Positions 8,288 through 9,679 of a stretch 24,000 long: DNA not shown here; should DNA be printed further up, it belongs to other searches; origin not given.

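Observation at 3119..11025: Complete ADP-heptose pathway plus five glycosyltransferase domains in one operon of a genome type that has no LPS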

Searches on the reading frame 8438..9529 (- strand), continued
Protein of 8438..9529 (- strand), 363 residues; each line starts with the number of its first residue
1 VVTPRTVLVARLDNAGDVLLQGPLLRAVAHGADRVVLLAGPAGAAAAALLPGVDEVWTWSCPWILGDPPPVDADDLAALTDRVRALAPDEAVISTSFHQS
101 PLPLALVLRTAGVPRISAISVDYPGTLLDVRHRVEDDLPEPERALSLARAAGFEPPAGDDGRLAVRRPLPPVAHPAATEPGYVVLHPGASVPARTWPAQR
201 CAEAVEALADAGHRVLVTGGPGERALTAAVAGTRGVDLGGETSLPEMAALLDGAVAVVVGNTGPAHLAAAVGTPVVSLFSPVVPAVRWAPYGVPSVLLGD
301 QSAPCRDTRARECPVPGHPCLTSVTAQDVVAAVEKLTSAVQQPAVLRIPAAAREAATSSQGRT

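Call 79: find_homologous_proteins(query=L081:8335-9387:+, max_evalue=1e-10)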
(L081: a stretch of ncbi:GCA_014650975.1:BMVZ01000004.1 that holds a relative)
Query L081:8335-9387:+ (351 aa): 6702 proteins with E <= 1e-10 among 8000 candidates; the best 120 are listed.
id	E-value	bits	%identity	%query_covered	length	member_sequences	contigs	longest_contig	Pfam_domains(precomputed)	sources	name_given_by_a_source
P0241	5.5e-215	732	95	100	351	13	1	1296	PF13632.13,PF13641.13,PF00535.33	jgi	jgi:GT2 family glycosyltransferase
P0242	1.8e-197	674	90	100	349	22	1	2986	PF13641.13,PF00535.33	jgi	jgi:GT2 family glycosyltransferase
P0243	7.9e-188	642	86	100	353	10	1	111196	PF13641.13,PF00535.33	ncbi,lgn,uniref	ncbi:glycosyltransferase family 2 protein [Streptomyces sp. 16-176A]|uniref:glycosyltransferase fami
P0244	9.8e-187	639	85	100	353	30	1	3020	PF13641.13,PF00535.33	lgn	-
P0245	1.5e-186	638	85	100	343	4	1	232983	PF13632.13,PF13641.13,PF00535.33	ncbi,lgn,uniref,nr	ncbi:glycosyltransferase [Streptomyces kebangsaanensis]|uniref:glycosyltransferase n=1 Tax=Streptomy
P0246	9.8e-185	632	88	94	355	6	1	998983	PF13632.13,PF13641.13,PF00535.33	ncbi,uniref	ncbi:glycosyltransferase family 2 protein [Streptomyces sp. NPDC018610]|uniref:glycosyltransferase f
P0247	9.9e-183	625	84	96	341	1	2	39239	PF13632.13,PF13641.13,PF00535.33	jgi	jgi:glycosyltransferase involved in cell wall biosynthesis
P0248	1.9e-181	621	86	96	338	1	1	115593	PF13632.13,PF13641.13,PF00535.33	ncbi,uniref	ncbi:glycosyltransferase [Streptomyces sp. NPDC046831]|uniref:glycosyltransferase n=1 Tax=Streptomyc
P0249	3.0e-180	617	86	94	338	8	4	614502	PF13641.13,PF00535.33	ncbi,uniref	ncbi:glycosyltransferase family 2 protein [Streptomyces sp. NPDC018057]|uniref:glycosyltransferase f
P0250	6.9e-180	616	86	95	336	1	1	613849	PF13641.13,PF00535.33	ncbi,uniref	ncbi:glycosyltransferase [Streptomyces sp. NPDC005202]|uniref:glycosyltransferase n=1 Tax=Streptomyc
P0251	1.0e-178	612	83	94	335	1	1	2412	PF13632.13,PF13641.13,PF00535.33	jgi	jgi:glycosyltransferase involved in cell wall biosynthesis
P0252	1.2e-178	612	84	95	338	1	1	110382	PF13632.13,PF13641.13,PF00535.33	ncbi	ncbi:glycosyltransferase [Streptomyces sp. NPDC003697]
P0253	5.6e-178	610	85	93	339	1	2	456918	PF13632.13,PF13641.13,PF00535.33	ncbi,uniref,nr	ncbi:transferase [Streptomyces viridiviolaceus]|uniref:Glycosyltransferase family 2 protein n=1 Tax=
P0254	1.9e-177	608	85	93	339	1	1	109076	PF13632.13,PF13641.13,PF00535.33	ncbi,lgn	ncbi:glycosyltransferase [Streptomyces viridiviolaceus]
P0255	7.6e-177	606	81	97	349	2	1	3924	PF13632.13,PF13641.13,PF00535.33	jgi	jgi:glycosyltransferase involved in cell wall biosynthesis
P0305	4.3e-173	594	83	93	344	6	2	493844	PF13641.13,PF00535.33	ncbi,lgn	ncbi:glycosyltransferase family 2 protein [Streptomyces coelicoflavus]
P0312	1.3e-172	592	84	93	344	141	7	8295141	PF13641.13,PF00535.33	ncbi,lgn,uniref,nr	ncbi:glycosyltransferase [Streptomyces sp. NPDC048405]|uniref:glycosyltransferase n=1 Tax=Streptomyc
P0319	1.0e-171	589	83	93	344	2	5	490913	PF13641.13,PF00535.33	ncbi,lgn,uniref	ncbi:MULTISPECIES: glycosyltransferase [Streptomyces]|uniref:glycosyltransferase n=1 Tax=Streptomyce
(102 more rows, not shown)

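Call 80: list_cluster_members(proteins=[P0312, P0319, P0305])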
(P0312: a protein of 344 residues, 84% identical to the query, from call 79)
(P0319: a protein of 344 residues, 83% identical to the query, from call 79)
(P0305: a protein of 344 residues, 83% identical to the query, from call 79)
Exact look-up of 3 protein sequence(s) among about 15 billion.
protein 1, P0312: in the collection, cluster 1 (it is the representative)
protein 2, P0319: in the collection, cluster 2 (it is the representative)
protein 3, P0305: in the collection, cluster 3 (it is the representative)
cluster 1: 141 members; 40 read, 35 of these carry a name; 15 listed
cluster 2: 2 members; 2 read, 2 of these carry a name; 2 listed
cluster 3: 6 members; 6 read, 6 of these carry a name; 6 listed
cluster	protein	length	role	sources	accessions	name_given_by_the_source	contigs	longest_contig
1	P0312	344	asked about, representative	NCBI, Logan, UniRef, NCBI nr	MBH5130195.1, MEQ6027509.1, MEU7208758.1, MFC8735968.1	glycosyltransferase [Streptomyces sp. NPDC048405] | glycosyltransferase n=1 Tax=Streptomyces TaxID=1883 RepID=UPI0018D96C78 | glycosyltransferase [Streptomyces sp. HB-N217]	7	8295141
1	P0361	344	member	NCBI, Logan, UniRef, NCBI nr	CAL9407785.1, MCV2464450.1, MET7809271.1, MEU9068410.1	glycosyltransferase [Streptomyces sp. NPDC005395] | Glycosyltransferase family 2 protein n=2 Tax=Streptomyces TaxID=1883 ... | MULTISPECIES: glycosyltransferase [Streptomyces]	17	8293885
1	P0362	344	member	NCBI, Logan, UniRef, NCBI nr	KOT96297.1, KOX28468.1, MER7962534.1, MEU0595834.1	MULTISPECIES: glycosyltransferase [Streptomyces] | Glycosyltransferase n=1 Tax=Streptomyces ardesiacus TaxID=285564 RepID=A0ABW8HDJ0_9ACTN | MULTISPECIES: glycosyltransferase [unclassified Streptomyces]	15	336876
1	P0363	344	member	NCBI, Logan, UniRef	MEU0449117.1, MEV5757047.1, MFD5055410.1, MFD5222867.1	glycosyltransferase [Streptomyces tendae] | glycosyltransferase n=1 Tax=Streptomyces tendae TaxID=1932 RepID=UPI0033ABD2E8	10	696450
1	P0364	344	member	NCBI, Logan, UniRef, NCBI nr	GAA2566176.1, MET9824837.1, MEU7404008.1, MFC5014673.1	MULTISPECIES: glycosyltransferase [Streptomyces] | Glycosyltransferase n=1 Tax=Streptomyces lienomycini TaxID=284035 RepID=A0ABV9WQ51_9ACTN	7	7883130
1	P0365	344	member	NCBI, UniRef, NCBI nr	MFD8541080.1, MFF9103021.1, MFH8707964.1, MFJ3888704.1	glycosyltransferase family 2 protein [Streptomyces rubrogriseus] | glycosyltransferase family 2 protein n=1 Tax=Streptomyces rubrogriseus TaxID=194673 ... | glycosyltransferase [Streptomyces rubrogriseus]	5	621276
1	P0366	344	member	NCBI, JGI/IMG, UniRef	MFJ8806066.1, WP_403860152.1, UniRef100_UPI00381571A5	glycosyltransferase family 2 protein [Streptomyces sp. NPDC102490] | glycosyltransferase involved in cell wall biosynthesis | glycosyltransferase family 2 protein n=1 Tax=Streptomyces sp. NPDC102490 TaxID=3366183 ...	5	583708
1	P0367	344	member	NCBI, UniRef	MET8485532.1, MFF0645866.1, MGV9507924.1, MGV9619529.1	glycosyltransferase [Streptomyces tendae] | glycosyltransferase n=1 Tax=Streptomyces tendae TaxID=1932 RepID=UPI0033AC2B07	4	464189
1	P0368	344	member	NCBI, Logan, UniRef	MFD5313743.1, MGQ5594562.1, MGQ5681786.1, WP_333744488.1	glycosyltransferase family 2 protein [Streptomyces sp. ESR1.13] | glycosyltransferase family 2 protein n=1 Tax=Streptomyces TaxID=1883 RepID=UPI002FDC6C87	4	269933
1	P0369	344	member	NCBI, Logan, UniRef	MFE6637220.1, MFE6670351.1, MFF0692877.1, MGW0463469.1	glycosyltransferase [Streptomyces tendae] | glycosyltransferase n=1 Tax=Streptomyces tendae TaxID=1932 RepID=UPI0036AA869D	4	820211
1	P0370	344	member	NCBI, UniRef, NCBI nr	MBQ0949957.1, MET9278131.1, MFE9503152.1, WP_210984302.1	glycosyltransferase family 2 protein [Streptomyces anthocyanicus] | glycosyltransferase family 2 protein n=1 Tax=Streptomyces TaxID=1883 RepID=UPI001B38F45E | glycosyltransferase [Streptomyces sp. RK76]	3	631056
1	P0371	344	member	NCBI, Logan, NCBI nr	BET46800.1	glycosyltransferase [Kitasatospora aureofaciens]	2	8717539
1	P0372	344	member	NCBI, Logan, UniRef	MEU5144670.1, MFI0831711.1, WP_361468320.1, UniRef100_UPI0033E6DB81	glycosyltransferase [Streptomyces sp. NPDC021139] | glycosyltransferase n=1 Tax=unclassified Streptomyces TaxID=2593676 RepID=UPI0033E6DB81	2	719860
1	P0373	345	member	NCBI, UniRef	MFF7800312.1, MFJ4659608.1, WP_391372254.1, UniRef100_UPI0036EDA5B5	glycosyltransferase [Streptomyces olivaceus] | glycosyltransferase n=1 Tax=Streptomyces olivaceus TaxID=47716 RepID=UPI0036EDA5B5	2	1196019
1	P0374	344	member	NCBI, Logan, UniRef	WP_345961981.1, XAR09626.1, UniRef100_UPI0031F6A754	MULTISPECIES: glycosyltransferase family 2 protein [Streptomyces] | glycosyltransferase family 2 protein n=1 Tax=Streptomyces TaxID=1883 RepID=UPI0031F6A754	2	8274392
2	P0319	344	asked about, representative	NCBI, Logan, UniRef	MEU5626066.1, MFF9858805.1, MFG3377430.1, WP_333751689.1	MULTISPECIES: glycosyltransferase [Streptomyces] | glycosyltransferase n=1 Tax=Streptomyces TaxID=1883 RepID=UPI002FDC22D3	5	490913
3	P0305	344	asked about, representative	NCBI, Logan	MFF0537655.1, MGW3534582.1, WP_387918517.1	glycosyltransferase family 2 protein [Streptomyces coelicoflavus]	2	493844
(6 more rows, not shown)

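Call 81: find_encoding_contigs(protein=P0312, flank=10000, max_places=2)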
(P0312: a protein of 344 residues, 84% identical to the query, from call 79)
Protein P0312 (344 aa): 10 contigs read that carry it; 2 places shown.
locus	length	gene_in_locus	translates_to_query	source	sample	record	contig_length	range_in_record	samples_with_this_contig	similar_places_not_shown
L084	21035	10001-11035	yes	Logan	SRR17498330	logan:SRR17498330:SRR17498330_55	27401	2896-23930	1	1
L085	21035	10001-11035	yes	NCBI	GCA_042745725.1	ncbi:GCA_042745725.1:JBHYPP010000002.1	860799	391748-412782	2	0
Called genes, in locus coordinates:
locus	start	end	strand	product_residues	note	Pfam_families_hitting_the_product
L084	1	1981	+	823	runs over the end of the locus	PF01315:Ald_Xan_dh_C, PF02738:MoCoBD_1, PF20256:MoCoBD_2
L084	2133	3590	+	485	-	PF00860:Xan_ur_permease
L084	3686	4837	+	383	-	PF02625:XdhC_CoxI, PF13478:XdhC_C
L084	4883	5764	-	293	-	PF23226:Exo_endo_phos_PGAP2IP, PF03372:Exo_endo_phos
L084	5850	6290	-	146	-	PF10604:Polyketide_cyc2 (weak)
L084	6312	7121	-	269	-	PF01522:Polysacc_deac_1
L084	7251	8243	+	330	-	PF01073:3Beta_HSD, PF01370:Epimerase, PF04321:RmlD_sub_bind, PF07993:NAD_binding_4 (faint), PF16363:GDP_Man_Dehyd, PF02719:Polysacc_synt_2 (weak)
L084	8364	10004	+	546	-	PF02543:Carbam_trans_N, PF16861:Carbam_trans_C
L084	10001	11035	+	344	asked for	PF13641:Glyco_tranf_2_3 (weak), PF00535:Glycos_transf_2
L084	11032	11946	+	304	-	PF13344:Hydrolase_6 (weak), PF13419:HAD_2 (faint), PF00702:Hydrolase, PF13242:Hydrolase_like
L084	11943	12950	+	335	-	PF01075:Glyco_transf_9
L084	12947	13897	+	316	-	PF13524:Glyco_trans_1_2 (weak), PF13692:Glyco_trans_1_4, PF00534:Glycos_transf_1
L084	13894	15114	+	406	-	PF08323:Glyco_transf_5 (faint), PF13439:Glyco_transf_4, PF13579:Glyco_trans_4_4, PF20706:GT4-conflict, PF00534:Glycos_transf_1, PF13692:Glyco_trans_1_4, PF13524:Glyco_trans_1_2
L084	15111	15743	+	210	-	PF13580:SIS_2, PF01380:SIS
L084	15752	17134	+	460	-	PF00294:PfkB, PF01467:CTP_transf_like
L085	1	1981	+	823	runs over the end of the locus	PF01315:Ald_Xan_dh_C, PF02738:MoCoBD_1, PF20256:MoCoBD_2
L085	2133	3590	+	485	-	PF00860:Xan_ur_permease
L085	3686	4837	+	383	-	PF02625:XdhC_CoxI, PF13478:XdhC_C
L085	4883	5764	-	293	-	PF23226:Exo_endo_phos_PGAP2IP, PF03372:Exo_endo_phos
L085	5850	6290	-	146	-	PF10604:Polyketide_cyc2 (weak)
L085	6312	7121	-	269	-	PF01522:Polysacc_deac_1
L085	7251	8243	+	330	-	PF01073:3Beta_HSD, PF01370:Epimerase, PF04321:RmlD_sub_bind, PF07993:NAD_binding_4 (faint), PF16363:GDP_Man_Dehyd, PF02719:Polysacc_synt_2 (weak)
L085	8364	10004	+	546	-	PF02543:Carbam_trans_N, PF16861:Carbam_trans_C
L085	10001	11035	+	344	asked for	PF13641:Glyco_tranf_2_3 (weak), PF00535:Glycos_transf_2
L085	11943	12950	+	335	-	PF01075:Glyco_transf_9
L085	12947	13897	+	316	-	PF13524:Glyco_trans_1_2 (weak), PF13692:Glyco_trans_1_4, PF00534:Glycos_transf_1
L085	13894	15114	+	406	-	PF08323:Glyco_transf_5 (faint), PF13439:Glyco_transf_4, PF13579:Glyco_trans_4_4, PF20706:GT4-conflict, PF00534:Glycos_transf_1, PF13692:Glyco_trans_1_4, PF13524:Glyco_trans_1_2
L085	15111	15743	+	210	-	PF13580:SIS_2, PF01380:SIS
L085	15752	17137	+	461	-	PF00294:PfkB, PF01467:CTP_transf_like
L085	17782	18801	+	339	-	PF01075:Glyco_transf_9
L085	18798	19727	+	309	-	PF00535:Glycos_transf_2, PF13641:Glyco_tranf_2_3 (weak)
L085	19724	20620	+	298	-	PF00535:Glycos_transf_2, PF13641:Glyco_tranf_2_3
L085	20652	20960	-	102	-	PF11239:DUF3040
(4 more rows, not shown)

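Call 90: search_protein_families(library=ncbifam, proteins=[L085:8364-10004:+, L085:18798-19727:+, L085:19724-20620:+, L085:6312-7121:-, L074:9811-10488:+], max_evalue=0.00001)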
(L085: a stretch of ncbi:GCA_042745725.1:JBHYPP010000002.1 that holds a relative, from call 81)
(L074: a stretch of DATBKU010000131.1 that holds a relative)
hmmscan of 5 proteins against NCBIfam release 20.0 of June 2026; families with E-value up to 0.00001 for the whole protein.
L085:8364-10004:+ (546 aa): 1 family
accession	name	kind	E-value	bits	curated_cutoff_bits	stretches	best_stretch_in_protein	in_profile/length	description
NF041651.1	nodul_NodU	equivalog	2.7e-60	204.7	1000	1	249-519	269-535/556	nodulation protein NodU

L085:18798-19727:+ (309 aa): 6 families
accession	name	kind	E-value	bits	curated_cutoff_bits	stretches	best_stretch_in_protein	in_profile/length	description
TIGR03965.1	mycofact_glyco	equivalog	1.3e-17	63.9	280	1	18-225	67-282/467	mycofactocin biosynthesis glycosyltransferase MftF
NF041875.1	EPS_EpsD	equivalog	1.9e-16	60.4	370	1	28-130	2-109/325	exopolysaccharide biosynthesis glycosyltransferase EpsD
NF038302.1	EPS_HpsE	equivalog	1.1e-07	31.1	300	1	55-137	35-123/307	hormogonium polysaccharide biosynthesis glycosyltransferase HpsE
NF047683.1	TeichurnBiosyTuaG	equivalog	3.9e-07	30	400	1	28-120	9-106/252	teichuronic acid biosynthesis protein TuaG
NF007482.0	PRK10073.1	equivalog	6.6e-06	25.4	423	1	27-114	8-99/334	glycosyltransferase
NF038299.1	EPS_HpsN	equivalog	8.1e-06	25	425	0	27-139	3-120/317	hormogonium polysaccharide biosynthesis glycosyltransferase HpsN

L085:19724-20620:+ (298 aa): 4 families
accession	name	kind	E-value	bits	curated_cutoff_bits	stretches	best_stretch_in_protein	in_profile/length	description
TIGR03965.1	mycofact_glyco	equivalog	2.2e-14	53.2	280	1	6-216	76-294/467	mycofactocin biosynthesis glycosyltransferase MftF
NF041875.1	EPS_EpsD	equivalog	4e-14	52.7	370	1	8-216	3-220/325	exopolysaccharide biosynthesis glycosyltransferase EpsD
NF038302.1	EPS_HpsE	equivalog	2.4e-08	33.3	300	1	7-119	4-126/307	hormogonium polysaccharide biosynthesis glycosyltransferase HpsE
TIGR04440.1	glyco_TIGR04440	domain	1.1e-06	28.6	70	1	6-119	2-121/215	TIGR00180 family glycosyltransferase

L085:6312-7121:- (269 aa): 9 families
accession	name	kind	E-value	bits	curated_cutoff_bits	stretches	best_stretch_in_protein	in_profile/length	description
TIGR02764.1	spore_ybaN_pdaB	equivalog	2.9e-46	157.7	237.4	1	73-257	5-191/191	polysaccharide deacetylase family sporulation protein PdaB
TIGR02884.1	spore_pdaA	equivalog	5.2e-40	137.5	298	1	70-257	33-224/224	delta-lactam-biosynthetic de-N-acetylase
NF045820.1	PgAcgDacpgdA_Strep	equivalog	2.2e-39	135.5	800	1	71-258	265-449/463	peptidoglycan-N-acetylglucosamine deacetylase PgdA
TIGR04243.1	nodulat_NodB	equivalog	6.3e-36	123.7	240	1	74-234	2-177/197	chitooligosaccharide deacetylase NodB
NF045822.1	PgAcgDacpgdA2_Bac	equivalog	7.8e-33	114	400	1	73-250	69-255/274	peptidoglycan-N-acetylglucosamine deacetylase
NF045821.1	PgAcgDacpgdA1_Bac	equivalog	3.9e-32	111.3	400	1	76-258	90-276/282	peptidoglycan-N-acetylglucosamine deacetylase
TIGR02873.1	spore_ylxY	hypoth_equivalog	1.4e-27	96.6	391.5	1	86-257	98-267/268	probable sporulation protein, polysaccharide deacetylase family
TIGR03006.1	pepcterm_polyde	equivalog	5.4e-18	65.1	276.2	1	85-167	33-114/272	XrtA system polysaccharide deacetylase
TIGR03212.1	uraD_N-term-dom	equivalog_domain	3.6e-08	32.8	424.6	1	87-184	78-172/297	allantoinase PuuE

L074:9811-10488:+ (225 aa): 196 families (the best 25 are shown)
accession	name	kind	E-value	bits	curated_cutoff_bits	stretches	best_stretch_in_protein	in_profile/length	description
NF006073.0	PRK08219.1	equivalog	5.1e-37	127.8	218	1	3-219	6-225/227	SDR family oxidoreductase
NF009466.0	PRK12826.1-2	subfamily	9.9e-36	123.5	222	1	1-201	4-224/248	3-oxoacyl-ACP reductase FabG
NF005594.0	PRK07326.1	equivalog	3.4e-34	118.4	271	1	3-220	9-233/237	SDR family oxidoreductase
NF005806.0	PRK07666.1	equivalog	7.3e-33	113.8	286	1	3-206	10-224/239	3-ketoacyl-ACP reductase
NF006123.0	PRK08267.1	equivalog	8.9e-31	107.1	261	1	2-205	4-222/261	SDR family oxidoreductase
NF004198.0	PRK05653.1-3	equivalog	1.1e-29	103.7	296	1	2-201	9-226/248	3-oxoacyl-ACP reductase FabG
NF005309.0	PRK06841.1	subfamily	1.1e-29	103.7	286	1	3-202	18-233/255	GolD/DthD family dehydrogenase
NF005878.0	PRK07825.1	subfamily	1.3e-29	103.5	287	1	3-206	12-220/278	short chain dehydrogenase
NF005007.0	PRK06398.1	equivalog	1.9e-29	102.6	341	1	3-174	10-182/259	aldose dehydrogenase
NF004791.0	PRK06138.1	equivalog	2.4e-29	102.4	312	1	3-176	8-193/252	SDR family oxidoreductase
NF009468.0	PRK12826.1-4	equivalog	7e-29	101.3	318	1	3-201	10-227/256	SDR family oxidoreductase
NF052558.1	MBtsdlDhBudC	equivalog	1.1e-28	100.5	270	1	3-201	6-221/250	meso-2,3-butanediol dehydrogenase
NF005672.0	PRK07454.1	equivalog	1.4e-28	99.7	234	1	2-219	8-237/241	SDR family oxidoreductase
TIGR01830.1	3oxo_ACP_reduc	equivalog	5.2e-28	98.3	297.75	1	3-202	1-219/239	3-oxoacyl-[acyl-carrier-protein] reductase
TIGR03971.1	SDR_subfam_1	subfamily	1.4e-27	96.7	300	1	41-177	68-206/271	mycofactocin-coupled SDR family oxidoreductase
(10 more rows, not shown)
